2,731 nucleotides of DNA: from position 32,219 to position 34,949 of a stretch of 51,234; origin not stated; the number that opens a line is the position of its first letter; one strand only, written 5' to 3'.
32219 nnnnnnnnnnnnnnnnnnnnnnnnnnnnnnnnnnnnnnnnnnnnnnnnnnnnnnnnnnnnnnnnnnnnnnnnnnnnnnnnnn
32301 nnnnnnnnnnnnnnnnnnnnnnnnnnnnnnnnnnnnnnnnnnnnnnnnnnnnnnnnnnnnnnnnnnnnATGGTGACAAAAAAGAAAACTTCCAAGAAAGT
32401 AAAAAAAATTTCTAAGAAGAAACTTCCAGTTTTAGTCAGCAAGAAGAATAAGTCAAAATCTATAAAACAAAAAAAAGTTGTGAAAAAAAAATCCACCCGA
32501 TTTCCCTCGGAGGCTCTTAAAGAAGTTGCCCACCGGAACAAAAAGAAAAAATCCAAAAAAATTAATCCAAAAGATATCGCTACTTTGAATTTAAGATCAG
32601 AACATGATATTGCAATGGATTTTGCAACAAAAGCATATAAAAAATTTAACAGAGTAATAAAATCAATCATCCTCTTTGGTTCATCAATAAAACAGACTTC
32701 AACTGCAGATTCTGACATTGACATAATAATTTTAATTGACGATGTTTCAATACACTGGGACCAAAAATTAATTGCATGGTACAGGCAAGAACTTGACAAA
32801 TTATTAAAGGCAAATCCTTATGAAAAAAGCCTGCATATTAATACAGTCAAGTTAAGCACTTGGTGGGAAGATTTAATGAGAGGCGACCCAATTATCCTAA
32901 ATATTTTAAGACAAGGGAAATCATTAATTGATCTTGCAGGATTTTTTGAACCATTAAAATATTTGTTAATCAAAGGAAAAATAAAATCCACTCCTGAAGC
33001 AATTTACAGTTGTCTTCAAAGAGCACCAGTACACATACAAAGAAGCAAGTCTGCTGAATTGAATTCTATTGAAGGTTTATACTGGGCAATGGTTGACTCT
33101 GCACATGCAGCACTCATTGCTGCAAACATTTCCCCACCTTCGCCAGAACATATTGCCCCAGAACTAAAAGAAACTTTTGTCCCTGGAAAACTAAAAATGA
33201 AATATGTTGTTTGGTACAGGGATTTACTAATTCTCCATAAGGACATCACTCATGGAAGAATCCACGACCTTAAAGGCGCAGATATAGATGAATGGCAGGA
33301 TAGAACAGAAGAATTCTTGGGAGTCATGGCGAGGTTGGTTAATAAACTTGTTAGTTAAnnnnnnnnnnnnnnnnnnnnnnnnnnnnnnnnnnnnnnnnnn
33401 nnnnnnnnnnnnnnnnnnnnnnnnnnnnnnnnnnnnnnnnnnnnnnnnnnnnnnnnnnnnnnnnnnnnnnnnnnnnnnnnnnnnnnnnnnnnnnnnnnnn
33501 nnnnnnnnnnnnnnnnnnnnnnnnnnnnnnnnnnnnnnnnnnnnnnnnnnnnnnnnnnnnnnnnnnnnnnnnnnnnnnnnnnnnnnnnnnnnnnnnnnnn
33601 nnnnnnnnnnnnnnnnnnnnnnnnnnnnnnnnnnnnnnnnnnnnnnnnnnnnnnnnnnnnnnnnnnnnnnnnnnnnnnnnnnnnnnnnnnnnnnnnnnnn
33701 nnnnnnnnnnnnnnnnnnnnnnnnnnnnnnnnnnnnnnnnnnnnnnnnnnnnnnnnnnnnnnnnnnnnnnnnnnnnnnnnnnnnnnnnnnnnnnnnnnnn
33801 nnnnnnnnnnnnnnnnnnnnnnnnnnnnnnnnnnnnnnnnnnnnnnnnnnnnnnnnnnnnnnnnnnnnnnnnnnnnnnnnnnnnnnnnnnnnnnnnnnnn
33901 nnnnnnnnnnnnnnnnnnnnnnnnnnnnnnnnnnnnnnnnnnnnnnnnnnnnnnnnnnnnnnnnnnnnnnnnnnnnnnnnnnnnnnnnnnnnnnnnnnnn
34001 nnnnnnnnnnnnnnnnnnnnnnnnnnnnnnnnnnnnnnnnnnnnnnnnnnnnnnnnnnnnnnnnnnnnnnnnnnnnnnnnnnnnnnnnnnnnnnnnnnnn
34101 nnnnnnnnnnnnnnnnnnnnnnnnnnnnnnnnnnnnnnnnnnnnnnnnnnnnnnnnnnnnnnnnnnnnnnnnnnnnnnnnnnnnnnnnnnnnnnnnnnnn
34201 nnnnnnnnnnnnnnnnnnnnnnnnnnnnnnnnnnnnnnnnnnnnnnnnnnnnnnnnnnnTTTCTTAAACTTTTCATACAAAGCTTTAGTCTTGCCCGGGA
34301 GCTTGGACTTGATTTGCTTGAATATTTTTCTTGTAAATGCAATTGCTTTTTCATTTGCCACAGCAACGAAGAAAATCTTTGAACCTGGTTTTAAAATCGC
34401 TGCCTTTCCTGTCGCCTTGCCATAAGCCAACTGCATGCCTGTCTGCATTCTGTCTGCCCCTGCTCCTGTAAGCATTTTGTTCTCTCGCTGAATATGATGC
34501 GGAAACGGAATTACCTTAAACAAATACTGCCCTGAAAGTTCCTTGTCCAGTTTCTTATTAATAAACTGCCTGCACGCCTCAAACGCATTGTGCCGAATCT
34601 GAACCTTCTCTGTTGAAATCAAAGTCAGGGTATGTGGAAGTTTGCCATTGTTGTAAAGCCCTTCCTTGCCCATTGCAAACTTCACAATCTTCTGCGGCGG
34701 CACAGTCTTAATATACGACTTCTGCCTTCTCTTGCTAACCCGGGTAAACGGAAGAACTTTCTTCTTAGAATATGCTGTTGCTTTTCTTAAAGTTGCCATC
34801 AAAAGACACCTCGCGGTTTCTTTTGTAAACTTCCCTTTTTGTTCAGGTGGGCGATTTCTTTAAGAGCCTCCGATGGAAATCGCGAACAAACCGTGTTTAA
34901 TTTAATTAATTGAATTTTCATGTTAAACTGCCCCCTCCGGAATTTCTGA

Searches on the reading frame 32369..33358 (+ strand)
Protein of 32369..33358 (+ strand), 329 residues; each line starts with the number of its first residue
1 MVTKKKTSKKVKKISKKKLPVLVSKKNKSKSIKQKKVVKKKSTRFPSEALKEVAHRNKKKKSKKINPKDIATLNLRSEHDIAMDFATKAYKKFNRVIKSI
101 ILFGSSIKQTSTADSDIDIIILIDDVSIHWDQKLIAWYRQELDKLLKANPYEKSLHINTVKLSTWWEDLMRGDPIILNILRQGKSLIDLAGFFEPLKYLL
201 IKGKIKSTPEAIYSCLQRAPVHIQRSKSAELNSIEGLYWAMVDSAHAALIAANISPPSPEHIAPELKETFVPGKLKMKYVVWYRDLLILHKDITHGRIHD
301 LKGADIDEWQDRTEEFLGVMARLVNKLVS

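Call 50: search_protein_families(library=pfam, proteins=[window:32369-33358:+], max_evalue=0.1)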
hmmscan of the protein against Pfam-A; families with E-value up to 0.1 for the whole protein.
window:32369-33358:+ (329 aa): 3 families
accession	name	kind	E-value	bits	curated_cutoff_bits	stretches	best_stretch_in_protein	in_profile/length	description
PF18765.7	Polbeta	-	2.2e-07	31.4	26.9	1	93-134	9-49/93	Polymerase beta, Nucleotidyltransferase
PF01909.29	NTP_transf_2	-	8.1e-06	26.6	21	1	92-147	10-66/93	Nucleotidyltransferase domain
PF22600.2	MTPAP-like_central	-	0.0021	18.6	27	1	93-128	37-70/139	Poly(A) RNA polymerase, mitochondrial-like, central palm domain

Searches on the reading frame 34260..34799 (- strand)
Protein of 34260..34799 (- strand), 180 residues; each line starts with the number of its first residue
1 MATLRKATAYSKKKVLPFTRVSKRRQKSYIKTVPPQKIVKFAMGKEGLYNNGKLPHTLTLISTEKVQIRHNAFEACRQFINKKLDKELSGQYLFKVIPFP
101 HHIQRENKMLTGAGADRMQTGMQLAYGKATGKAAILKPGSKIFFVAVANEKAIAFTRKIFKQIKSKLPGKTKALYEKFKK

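Call 46: find_related_loci(query=window:34260-34799:-, collection=genome_contigs, flank=1500)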
Query seq(180 aa) (180 aa) in genome_contigs; peptide patterns used: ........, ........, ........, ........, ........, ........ (x = any residue, [..] = any of these).
399 stretches matched a pattern; 239 encode a relative of the query (tblastn E <= 1e-3); the best 80 are kept; 80 distinct loci.
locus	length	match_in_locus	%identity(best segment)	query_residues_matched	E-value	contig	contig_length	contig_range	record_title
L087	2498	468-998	90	1-177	4e-108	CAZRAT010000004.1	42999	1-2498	MAG TPA_asm: Candidatus Woesearchaeota archaeon isolate binchicken_co243_184 genome assembly, contig: NODE_540_length_42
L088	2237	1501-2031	87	1-177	2e-105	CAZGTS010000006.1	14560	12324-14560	MAG TPA_asm: Candidatus Woesearchaeota archaeon isolate binchicken_co181_128 genome assembly, contig: NODE_7338_length_1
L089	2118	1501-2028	84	1-176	3e-105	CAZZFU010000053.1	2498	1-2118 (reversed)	MAG TPA_asm: Candidatus Woesearchaeota archaeon isolate binchicken_co89_107 genome assembly, contig: NODE_98421_length_2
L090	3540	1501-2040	83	1-180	7e-99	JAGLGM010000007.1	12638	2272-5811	MAG: Candidatus Pacearchaeota archaeon isolate RS_10_33 ROV157_10.bin.33.fa_7, whole genome shotgun sequence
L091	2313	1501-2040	82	1-180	3e-100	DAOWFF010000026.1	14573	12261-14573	MAG TPA_asm: archaeon isolate CSMAG_1958 CSMAG_1958_k141_1052089_length_14573_cov_7.0000, whole genome shotgun sequence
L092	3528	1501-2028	82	1-176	2e-98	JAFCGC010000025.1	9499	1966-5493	Candidatus Pacearchaeota archaeon isolate Meg22_46_Bin_244 Meg22_46_Bin_244_scaffold_35278, whole genome shotgun sequenc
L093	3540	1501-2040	78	1-180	5e-98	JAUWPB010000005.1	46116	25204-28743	MAG: Nanoarchaeota archaeon isolate CSMAG_2465 CSMAG_2465_k141_1449422_length_46116_cov_45.9569, whole genome shotgun se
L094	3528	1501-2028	81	1-176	1e-97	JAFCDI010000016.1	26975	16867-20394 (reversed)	Candidatus Pacearchaeota archaeon isolate Meg19_1012_Bin_412 Meg19_1012_Bin_412_scaffold_36398, whole genome shotgun seq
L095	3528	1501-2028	80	1-176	4e-96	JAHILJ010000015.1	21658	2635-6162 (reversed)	MAG: Nanoarchaeota archaeon isolate KR13_N2.mb.17 KR13_N2.mb.17_k141_81489, whole genome shotgun sequence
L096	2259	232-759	81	1-176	2e-99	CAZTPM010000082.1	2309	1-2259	MAG TPA_asm: Candidatus Woesearchaeota archaeon isolate SRP178699_co2_49 genome assembly, contig: NODE_72974_length_2309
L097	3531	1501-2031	78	1-177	1e-95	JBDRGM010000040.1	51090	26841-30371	MAG: archaeon isolate MEGAHIT-group-1.433 k141_1634047, whole genome shotgun sequence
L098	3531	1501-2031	80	1-177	1e-95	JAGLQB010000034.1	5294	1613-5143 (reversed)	MAG: Candidatus Pacearchaeota archaeon isolate RS_8_33 ROV157_8.bin.33.fa_34, whole genome shotgun sequence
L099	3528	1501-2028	81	1-176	1e-95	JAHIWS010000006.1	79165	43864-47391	MAG: Nanoarchaeota archaeon isolate MM_PW_MetaG.mb.9 MM_PW_MetaG.mb.9_k141_94020, whole genome shotgun sequence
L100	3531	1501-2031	78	4-180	2e-95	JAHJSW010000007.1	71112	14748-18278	MAG: Nanoarchaeota archaeon isolate OS_PC_MetaG.mb.31 OS_PC_MetaG.mb.31_k141_205841, whole genome shotgun sequence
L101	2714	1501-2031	77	1-177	3e-96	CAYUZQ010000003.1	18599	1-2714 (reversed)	MAG TPA_asm: Candidatus Woesearchaeota archaeon isolate binchicken_co211_35 genome assembly, contig: NODE_1890_length_18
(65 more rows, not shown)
